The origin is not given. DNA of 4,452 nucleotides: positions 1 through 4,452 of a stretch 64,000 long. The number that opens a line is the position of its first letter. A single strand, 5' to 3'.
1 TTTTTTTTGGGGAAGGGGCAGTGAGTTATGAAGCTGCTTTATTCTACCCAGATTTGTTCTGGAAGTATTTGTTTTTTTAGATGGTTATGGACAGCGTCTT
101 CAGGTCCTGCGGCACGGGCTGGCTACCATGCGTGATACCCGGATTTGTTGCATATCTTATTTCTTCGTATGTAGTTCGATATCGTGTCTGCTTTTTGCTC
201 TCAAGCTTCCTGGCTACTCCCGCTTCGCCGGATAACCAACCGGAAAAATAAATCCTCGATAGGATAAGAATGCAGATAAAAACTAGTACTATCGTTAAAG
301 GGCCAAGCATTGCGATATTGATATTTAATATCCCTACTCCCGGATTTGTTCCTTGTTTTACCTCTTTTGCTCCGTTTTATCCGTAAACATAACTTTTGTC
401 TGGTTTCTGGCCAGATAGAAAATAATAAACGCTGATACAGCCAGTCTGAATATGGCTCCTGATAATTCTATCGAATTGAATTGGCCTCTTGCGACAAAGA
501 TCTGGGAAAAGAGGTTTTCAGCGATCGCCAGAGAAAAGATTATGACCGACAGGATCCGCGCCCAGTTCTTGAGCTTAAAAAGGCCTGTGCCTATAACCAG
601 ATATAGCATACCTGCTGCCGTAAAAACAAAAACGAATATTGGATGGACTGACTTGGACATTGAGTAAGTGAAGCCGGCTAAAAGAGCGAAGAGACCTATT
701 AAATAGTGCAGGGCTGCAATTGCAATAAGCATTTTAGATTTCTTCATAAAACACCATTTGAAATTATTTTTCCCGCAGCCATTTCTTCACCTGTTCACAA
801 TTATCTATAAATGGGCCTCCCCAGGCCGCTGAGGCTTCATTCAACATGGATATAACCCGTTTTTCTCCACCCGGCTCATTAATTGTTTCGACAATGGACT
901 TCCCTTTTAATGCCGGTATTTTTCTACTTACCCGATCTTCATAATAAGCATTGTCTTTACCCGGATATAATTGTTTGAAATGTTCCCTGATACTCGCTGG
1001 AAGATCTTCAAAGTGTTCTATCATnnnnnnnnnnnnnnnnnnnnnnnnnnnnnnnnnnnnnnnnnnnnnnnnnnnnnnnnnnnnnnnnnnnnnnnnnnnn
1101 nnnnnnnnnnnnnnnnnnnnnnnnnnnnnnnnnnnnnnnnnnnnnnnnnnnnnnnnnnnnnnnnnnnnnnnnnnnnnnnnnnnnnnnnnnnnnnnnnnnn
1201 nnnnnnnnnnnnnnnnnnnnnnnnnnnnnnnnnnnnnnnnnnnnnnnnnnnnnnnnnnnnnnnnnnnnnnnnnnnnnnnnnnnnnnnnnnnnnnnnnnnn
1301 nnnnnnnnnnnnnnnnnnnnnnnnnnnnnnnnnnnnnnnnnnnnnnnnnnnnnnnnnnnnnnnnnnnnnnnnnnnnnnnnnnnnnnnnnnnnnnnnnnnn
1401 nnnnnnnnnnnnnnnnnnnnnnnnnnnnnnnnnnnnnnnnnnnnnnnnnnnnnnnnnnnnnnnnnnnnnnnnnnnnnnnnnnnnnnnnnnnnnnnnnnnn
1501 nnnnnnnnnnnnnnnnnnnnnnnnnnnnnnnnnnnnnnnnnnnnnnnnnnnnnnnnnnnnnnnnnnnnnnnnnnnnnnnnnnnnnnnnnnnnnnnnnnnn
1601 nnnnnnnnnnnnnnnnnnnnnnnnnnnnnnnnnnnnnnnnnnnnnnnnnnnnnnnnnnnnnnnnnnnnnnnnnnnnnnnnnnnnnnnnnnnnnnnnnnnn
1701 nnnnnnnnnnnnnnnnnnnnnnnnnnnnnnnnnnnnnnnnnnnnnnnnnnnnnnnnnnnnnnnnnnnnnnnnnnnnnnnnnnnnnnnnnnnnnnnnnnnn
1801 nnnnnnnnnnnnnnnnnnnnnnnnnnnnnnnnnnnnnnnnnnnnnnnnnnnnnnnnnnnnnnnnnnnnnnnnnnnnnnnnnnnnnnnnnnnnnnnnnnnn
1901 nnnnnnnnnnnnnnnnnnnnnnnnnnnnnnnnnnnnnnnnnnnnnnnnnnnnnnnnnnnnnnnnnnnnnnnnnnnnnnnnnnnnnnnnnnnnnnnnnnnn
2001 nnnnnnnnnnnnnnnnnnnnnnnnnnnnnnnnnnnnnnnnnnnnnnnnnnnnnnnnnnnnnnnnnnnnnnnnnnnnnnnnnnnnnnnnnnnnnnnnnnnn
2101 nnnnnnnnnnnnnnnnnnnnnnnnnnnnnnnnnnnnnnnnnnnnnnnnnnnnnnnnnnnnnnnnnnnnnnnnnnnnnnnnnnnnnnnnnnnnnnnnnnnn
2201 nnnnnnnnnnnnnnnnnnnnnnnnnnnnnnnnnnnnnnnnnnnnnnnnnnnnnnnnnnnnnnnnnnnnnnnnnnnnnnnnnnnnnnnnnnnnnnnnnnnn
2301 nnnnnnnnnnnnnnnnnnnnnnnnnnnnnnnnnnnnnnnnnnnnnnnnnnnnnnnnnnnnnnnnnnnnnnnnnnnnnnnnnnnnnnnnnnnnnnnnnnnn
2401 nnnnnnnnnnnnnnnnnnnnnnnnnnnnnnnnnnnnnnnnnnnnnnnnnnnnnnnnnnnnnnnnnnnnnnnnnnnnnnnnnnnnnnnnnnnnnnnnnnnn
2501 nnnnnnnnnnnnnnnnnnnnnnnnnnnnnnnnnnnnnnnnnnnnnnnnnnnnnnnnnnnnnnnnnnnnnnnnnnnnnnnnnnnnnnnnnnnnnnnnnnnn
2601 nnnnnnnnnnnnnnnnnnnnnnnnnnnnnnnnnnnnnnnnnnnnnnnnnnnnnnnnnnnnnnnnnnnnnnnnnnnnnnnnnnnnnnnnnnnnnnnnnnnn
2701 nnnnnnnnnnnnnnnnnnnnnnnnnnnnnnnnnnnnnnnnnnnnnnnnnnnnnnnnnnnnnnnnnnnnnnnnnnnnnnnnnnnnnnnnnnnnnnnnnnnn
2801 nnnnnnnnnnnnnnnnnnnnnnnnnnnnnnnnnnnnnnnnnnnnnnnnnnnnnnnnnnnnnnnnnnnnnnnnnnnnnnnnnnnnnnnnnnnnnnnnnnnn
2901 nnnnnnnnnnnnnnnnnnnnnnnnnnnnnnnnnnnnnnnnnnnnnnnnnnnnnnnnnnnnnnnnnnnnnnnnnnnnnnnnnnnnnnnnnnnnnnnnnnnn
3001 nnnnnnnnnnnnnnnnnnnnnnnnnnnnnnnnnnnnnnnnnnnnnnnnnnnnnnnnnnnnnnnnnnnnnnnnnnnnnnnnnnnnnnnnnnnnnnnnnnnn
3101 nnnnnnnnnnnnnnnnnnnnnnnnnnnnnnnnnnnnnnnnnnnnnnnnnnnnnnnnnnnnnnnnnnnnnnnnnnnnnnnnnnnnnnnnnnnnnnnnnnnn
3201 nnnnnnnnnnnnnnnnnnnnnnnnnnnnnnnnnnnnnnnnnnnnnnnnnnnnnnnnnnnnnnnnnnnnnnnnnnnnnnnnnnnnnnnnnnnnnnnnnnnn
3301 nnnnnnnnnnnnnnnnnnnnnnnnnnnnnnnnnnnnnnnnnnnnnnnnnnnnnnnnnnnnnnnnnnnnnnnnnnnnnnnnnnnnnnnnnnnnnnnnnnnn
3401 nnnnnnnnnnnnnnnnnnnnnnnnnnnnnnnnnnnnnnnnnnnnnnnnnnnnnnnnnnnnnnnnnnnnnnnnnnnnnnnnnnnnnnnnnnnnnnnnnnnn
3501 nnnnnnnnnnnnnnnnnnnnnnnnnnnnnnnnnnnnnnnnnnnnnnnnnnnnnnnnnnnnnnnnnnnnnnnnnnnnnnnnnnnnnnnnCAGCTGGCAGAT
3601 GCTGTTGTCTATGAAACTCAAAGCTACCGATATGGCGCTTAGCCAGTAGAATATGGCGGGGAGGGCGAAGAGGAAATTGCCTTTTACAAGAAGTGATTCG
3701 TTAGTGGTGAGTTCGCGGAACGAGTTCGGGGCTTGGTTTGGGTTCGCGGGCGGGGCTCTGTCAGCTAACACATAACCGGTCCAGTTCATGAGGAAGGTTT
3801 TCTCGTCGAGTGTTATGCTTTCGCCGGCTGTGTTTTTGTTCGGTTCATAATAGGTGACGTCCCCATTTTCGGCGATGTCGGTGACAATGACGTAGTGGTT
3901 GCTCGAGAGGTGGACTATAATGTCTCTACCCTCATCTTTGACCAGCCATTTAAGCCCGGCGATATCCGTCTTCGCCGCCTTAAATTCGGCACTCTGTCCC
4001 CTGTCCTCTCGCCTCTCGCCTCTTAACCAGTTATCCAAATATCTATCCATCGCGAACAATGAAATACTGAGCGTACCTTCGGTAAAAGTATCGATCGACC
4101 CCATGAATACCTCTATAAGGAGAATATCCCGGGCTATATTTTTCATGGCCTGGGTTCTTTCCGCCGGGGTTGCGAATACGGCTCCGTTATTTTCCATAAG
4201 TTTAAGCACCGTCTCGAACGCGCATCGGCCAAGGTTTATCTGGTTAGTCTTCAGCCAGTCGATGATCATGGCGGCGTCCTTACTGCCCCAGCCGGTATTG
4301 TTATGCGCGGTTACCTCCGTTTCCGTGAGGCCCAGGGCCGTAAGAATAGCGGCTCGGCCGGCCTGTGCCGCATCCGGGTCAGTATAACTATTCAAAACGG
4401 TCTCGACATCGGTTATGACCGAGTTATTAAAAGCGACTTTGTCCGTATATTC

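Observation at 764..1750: PT-TG-like motif plus a ~230-aa C-terminal domain followed by a 4-nt-overlapping 86-aa ORF: candidate toxin/immunity pair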

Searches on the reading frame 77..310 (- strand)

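Call 7: search_protein_families(library=pfam, proteins=[window:77-310:-], max_evalue=1)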
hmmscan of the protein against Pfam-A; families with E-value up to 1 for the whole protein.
window:77-310:- (77 aa): 2 families
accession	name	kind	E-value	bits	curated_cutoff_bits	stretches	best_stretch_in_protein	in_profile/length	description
PF13800.11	Sigma_reg_N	-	0.15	12.8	26.3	1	6-68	18-70/91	Sigma factor regulator N-terminal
PF04772.17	Flu_B_M2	-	0.26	12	25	1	1-43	1-42/109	Influenza B matrix protein 2 (BM2)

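Call 13: search_protein_families(library=ncbifam, proteins=[window:77-310:-], max_evalue=1)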
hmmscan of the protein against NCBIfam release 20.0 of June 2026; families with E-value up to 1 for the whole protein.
window:77-310:- (77 aa): 0 families

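Call 14: search_protein_families(library=padloc, proteins=[window:77-310:-], max_evalue=1)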
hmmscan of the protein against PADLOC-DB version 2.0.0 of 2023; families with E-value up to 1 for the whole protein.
window:77-310:- (77 aa): 0 families

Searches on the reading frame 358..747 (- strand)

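Call 7: search_protein_families(library=pfam, proteins=[window:358-747:-], max_evalue=1)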
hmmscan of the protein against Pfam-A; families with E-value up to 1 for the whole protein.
window:358-747:- (129 aa): 6 families
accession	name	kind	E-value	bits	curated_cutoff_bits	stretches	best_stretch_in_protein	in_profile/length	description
PF23636.1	DUF7144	-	0.00019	22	27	1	6-82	8-89/115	Domain of unknown function (DUF7144)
PF15701.10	DUF4668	-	0.01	16.1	27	1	57-118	91-150/162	Domain of unknown function (DUF4668)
PF09900.14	DUF2127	-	0.023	15.4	24.3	1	38-81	70-113/140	Predicted membrane protein (DUF2127)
PF10277.15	Frag1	-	0.048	13.6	30.3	1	7-112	95-210/220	Frag1/DRAM/Sfk1 family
PF00452.24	Bcl-2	-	0.13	13.3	31.4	1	45-82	30-69/100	Apoptosis regulator proteins, Bcl-2 family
PF24003.1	DUF7319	-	0.44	10.4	27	1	5-64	119-172/205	Domain of unknown function (DUF7319)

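Call 13: search_protein_families(library=ncbifam, proteins=[window:358-747:-], max_evalue=1)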
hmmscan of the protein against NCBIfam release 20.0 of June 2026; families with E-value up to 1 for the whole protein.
window:358-747:- (129 aa): 1 family
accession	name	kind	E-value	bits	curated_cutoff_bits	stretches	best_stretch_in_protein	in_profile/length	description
TIGR03074.1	PQQ_membr_DH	subfamily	0.62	7.8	832.65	1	14-124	30-140/783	membrane-bound PQQ-dependent dehydrogenase, glucose/quinate/shikimate family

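Call 14: search_protein_families(library=padloc, proteins=[window:358-747:-], max_evalue=1)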
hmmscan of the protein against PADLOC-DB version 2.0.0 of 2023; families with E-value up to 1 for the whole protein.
window:358-747:- (129 aa): 0 families

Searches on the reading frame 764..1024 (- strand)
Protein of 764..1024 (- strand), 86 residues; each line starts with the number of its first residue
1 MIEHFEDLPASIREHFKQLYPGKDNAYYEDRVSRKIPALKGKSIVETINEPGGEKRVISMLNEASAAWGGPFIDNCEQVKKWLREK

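Call 7: search_protein_families(library=pfam, proteins=[window:764-1024:-], max_evalue=1)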
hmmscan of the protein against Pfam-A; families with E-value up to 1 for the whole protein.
window:764-1024:- (86 aa): 0 families

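Call 12: find_homologous_proteins(query=window:767-1024:-, max_evalue=0.01)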
Query window:767-1024:- (86 aa): 1 proteins with E <= 0.01 among 1 candidates.
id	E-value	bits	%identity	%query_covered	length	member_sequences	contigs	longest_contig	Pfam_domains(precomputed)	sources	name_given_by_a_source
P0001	9.5e-52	191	100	100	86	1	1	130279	-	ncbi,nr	ncbi:MAG: hypothetical protein HQL30_03230 [Candidatus Omnitrophica bacterium]|nr:hypothetical prote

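Call 13: search_protein_families(library=ncbifam, proteins=[window:764-1024:-], max_evalue=1)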
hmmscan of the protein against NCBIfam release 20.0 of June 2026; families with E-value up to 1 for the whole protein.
window:764-1024:- (86 aa): 0 families

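Call 14: search_protein_families(library=padloc, proteins=[window:764-1024:-], max_evalue=1)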
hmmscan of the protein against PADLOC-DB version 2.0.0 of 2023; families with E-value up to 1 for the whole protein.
window:764-1024:- (86 aa): 0 families

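Call 17: find_encoding_contigs(protein=P0001, flank=10000, max_places=5)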
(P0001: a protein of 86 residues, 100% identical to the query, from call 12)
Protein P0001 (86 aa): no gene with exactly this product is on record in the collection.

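Call 34: search_protein_families(library=pfam, proteins=[window:767-1024:-], max_evalue=10)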
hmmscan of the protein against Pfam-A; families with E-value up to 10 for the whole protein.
seq(86 aa): 0 families

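Call 36: search_solved_structures(query=window:767-1024:-, max_evalue=10, show_alignments=3)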
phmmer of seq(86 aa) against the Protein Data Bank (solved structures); distinct sequences matched with E-value up to 10: 6.
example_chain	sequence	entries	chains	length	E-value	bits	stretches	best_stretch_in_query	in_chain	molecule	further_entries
5z67_A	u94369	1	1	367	1.1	13.1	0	12-60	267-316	DNA replication and repair protein RecF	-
5z69_A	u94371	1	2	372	1.2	13.1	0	12-60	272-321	DNA replication and repair protein RecF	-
5z68_A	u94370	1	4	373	1.2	13.1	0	12-60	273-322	DNA replication and repair protein RecF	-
7ze1_A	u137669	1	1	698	1.2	13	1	13-32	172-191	Larval serum protein 1 gamma chain-like Protein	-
5nss_F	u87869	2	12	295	1.7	12.5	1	17-79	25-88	Psp operon transcriptional activator | Transcription activator PspF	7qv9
2ntf_H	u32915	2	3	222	1.7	12.5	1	9-36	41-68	Murine Antibody Fab RS2-1G9 IGG1 Heavy Chain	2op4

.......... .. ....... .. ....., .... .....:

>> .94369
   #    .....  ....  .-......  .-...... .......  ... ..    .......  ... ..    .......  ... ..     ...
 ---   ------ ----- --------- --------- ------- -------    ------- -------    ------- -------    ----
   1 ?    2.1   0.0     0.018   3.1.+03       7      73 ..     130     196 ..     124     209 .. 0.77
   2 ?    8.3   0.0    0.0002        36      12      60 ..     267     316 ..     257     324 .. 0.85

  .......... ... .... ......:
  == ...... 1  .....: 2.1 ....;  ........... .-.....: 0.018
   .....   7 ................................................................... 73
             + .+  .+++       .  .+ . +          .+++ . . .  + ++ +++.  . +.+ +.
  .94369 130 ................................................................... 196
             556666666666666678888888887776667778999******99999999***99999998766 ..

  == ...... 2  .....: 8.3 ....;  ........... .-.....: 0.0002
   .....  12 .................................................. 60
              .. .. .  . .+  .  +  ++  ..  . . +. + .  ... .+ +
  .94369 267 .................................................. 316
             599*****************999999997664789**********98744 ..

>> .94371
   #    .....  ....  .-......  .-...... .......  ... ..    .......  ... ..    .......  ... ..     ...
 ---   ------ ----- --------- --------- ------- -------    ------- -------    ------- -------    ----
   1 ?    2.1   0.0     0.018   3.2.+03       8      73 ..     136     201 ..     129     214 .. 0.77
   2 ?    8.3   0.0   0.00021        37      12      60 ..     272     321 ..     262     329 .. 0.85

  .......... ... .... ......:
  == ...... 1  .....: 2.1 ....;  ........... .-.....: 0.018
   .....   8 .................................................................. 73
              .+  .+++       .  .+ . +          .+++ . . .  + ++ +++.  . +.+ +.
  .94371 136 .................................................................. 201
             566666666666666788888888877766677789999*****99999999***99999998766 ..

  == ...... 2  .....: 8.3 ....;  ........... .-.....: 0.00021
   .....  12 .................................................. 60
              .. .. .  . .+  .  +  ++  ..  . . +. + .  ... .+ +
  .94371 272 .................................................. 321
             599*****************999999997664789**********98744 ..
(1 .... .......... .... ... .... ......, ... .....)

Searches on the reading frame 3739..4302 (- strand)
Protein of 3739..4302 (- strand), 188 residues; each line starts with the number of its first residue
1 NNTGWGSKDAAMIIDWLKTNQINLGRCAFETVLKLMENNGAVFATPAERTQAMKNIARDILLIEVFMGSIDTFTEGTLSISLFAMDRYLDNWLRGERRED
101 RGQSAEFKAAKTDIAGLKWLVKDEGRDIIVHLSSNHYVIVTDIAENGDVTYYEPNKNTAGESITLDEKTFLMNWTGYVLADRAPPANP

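Call 73: search_solved_structures(query=window:3739-4302:-, max_evalue=1, show_alignments=1)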
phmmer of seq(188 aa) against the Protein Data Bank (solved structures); distinct sequences matched with E-value up to 1: 1.
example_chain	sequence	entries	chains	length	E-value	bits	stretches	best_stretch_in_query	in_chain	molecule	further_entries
3l6v_A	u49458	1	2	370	0.29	14.2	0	102-153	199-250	DNA gyrase subunit A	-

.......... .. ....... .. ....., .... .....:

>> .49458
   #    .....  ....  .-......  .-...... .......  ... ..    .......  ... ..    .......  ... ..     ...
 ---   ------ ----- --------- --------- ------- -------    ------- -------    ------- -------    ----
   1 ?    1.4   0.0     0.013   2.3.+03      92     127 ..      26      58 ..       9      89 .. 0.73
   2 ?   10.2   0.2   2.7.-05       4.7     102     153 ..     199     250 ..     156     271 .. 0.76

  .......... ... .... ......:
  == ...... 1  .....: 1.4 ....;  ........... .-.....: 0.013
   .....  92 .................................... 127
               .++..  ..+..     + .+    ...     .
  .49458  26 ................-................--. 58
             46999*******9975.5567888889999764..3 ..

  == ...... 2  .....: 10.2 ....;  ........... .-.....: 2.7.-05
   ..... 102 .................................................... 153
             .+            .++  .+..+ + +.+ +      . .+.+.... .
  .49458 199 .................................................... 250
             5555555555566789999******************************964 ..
